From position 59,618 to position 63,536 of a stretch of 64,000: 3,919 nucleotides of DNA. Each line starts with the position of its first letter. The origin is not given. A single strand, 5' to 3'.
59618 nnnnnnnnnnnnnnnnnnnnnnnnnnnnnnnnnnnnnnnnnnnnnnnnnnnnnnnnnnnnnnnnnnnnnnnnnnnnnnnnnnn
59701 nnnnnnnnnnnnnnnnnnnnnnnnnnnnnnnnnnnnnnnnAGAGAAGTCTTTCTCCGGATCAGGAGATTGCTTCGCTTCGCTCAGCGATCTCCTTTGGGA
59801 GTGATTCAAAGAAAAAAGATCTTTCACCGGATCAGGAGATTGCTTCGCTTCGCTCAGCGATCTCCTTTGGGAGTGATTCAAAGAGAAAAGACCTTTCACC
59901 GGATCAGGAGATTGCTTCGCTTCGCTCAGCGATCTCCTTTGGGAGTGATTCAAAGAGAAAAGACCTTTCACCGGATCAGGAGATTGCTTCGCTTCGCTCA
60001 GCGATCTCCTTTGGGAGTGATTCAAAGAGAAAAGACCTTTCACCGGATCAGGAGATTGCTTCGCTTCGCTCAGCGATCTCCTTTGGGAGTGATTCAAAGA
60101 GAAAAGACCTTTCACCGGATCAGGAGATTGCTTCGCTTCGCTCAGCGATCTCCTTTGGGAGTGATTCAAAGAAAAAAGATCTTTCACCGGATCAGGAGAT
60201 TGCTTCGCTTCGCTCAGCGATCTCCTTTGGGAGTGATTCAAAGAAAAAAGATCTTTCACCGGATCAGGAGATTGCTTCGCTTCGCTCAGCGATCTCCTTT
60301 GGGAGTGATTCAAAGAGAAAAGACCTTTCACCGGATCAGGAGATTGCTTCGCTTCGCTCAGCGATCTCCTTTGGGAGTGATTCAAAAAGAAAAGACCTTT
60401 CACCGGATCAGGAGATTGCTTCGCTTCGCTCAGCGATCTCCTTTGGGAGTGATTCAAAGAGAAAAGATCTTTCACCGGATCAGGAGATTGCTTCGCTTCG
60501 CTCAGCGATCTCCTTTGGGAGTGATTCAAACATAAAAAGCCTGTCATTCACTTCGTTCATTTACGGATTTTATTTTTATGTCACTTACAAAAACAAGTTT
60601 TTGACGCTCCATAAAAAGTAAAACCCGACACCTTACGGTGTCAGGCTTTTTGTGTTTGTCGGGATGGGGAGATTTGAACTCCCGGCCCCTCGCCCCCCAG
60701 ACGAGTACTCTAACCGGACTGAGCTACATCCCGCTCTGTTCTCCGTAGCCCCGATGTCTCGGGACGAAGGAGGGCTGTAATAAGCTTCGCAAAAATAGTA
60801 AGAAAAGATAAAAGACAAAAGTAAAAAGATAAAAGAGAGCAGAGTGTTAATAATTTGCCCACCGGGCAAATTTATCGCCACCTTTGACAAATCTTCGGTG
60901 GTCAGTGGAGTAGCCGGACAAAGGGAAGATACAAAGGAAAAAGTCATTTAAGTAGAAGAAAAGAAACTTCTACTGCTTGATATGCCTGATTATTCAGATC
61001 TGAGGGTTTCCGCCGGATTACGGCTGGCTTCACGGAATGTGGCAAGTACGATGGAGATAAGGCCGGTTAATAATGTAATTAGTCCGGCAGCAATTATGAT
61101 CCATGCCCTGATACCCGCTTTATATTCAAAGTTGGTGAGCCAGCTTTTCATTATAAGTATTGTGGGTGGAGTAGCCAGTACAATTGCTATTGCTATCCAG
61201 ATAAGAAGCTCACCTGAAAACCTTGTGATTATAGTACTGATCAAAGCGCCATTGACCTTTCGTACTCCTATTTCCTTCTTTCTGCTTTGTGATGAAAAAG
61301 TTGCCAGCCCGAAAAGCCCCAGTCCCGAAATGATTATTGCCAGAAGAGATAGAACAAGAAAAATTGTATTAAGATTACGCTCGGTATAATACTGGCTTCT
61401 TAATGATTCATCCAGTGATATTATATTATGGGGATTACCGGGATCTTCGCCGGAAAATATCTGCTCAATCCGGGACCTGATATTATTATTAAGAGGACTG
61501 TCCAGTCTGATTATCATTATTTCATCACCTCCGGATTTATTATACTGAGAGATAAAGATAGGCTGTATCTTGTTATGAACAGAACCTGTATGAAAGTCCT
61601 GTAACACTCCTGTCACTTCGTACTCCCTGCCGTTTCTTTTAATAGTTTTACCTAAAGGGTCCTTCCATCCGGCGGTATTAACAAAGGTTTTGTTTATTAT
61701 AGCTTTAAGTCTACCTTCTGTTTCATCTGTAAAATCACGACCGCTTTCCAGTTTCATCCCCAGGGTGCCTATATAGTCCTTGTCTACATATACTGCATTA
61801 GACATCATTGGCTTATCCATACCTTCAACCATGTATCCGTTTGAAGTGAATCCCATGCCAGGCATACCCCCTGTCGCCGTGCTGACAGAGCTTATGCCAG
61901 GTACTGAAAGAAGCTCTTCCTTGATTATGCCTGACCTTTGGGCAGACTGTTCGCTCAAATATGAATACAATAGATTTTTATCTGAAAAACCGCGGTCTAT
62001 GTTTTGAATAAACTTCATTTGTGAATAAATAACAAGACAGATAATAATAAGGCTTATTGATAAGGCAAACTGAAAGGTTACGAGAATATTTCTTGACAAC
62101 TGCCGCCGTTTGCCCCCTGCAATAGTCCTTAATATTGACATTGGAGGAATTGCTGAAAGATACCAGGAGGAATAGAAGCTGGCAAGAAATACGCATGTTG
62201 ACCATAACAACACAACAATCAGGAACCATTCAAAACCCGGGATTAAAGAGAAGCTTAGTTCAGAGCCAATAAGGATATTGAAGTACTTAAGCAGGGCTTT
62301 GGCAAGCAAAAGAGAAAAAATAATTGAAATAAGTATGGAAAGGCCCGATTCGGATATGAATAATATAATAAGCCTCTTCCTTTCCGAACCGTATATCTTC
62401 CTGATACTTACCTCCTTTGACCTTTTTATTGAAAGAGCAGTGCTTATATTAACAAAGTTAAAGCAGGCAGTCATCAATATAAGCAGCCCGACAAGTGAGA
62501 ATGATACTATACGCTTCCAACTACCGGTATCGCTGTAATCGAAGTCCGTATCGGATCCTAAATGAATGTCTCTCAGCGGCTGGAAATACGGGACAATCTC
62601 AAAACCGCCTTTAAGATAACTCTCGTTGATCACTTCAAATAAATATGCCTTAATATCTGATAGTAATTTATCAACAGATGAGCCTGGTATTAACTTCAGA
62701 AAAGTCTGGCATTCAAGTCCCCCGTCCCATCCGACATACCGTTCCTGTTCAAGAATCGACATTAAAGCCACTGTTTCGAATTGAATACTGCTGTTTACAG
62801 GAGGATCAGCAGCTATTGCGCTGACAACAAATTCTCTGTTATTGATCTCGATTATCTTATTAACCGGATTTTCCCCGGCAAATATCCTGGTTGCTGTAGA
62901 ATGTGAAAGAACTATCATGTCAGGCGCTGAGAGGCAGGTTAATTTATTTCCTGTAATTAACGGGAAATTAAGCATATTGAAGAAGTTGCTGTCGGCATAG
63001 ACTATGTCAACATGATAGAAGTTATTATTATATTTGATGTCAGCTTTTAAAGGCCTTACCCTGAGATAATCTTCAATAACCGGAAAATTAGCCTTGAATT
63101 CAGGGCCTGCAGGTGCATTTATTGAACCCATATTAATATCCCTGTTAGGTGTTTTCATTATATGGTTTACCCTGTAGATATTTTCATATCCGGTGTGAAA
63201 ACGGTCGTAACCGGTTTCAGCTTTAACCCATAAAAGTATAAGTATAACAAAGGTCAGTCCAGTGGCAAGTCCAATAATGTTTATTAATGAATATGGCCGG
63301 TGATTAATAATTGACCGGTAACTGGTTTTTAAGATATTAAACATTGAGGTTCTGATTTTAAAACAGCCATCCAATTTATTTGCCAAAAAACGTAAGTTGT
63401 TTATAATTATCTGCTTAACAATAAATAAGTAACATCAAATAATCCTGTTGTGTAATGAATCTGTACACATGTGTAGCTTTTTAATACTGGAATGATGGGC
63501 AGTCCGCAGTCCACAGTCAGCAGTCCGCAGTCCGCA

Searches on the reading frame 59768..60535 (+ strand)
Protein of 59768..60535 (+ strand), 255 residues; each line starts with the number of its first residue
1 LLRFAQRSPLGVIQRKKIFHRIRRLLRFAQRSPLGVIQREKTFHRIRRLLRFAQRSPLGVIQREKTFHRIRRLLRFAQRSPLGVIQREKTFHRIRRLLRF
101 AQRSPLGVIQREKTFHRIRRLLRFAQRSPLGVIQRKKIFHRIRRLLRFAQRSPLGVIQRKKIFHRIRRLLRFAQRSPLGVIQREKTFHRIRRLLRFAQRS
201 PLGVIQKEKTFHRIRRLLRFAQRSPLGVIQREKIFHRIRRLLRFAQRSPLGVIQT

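Call 5: search_protein_families(library=pfam, proteins=[window:59768-60535:+], max_evalue=0.001)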
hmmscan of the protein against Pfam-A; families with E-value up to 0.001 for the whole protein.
window:59768-60535:+ (255 aa): 3 families
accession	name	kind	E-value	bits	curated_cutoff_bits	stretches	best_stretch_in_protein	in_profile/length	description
PF10979.13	DUF2786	-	2.2e-11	43.9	23.9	0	17-32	1-16/40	Protein of unknown function (DUF2786)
PF09722.15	Xre_MbcA_ParS_C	-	2.8e-05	24.4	24.5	0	27-50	22-45/51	Antitoxin Xre/MbcA/ParS C-terminal toxin-binding domain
PF06769.20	YoeB_toxin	-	0.00014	22.2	27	0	15-34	16-35/80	YoeB-like toxin of bacterial type II toxin-antitoxin system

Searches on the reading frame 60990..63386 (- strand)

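Call 5: search_protein_families(library=pfam, proteins=[window:60990-63386:-], max_evalue=0.001)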
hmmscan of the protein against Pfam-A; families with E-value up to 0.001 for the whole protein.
window:60990-63386:- (798 aa): 2 families
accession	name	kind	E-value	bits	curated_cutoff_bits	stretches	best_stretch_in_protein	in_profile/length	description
PF12704.14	MacB_PCD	-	3e-33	116.3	27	2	33-247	1-206/207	MacB-like periplasmic core domain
PF02687.27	FtsX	-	9.5e-18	64.8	25.5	2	298-415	2-120/120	FtsX-like permease C-terminal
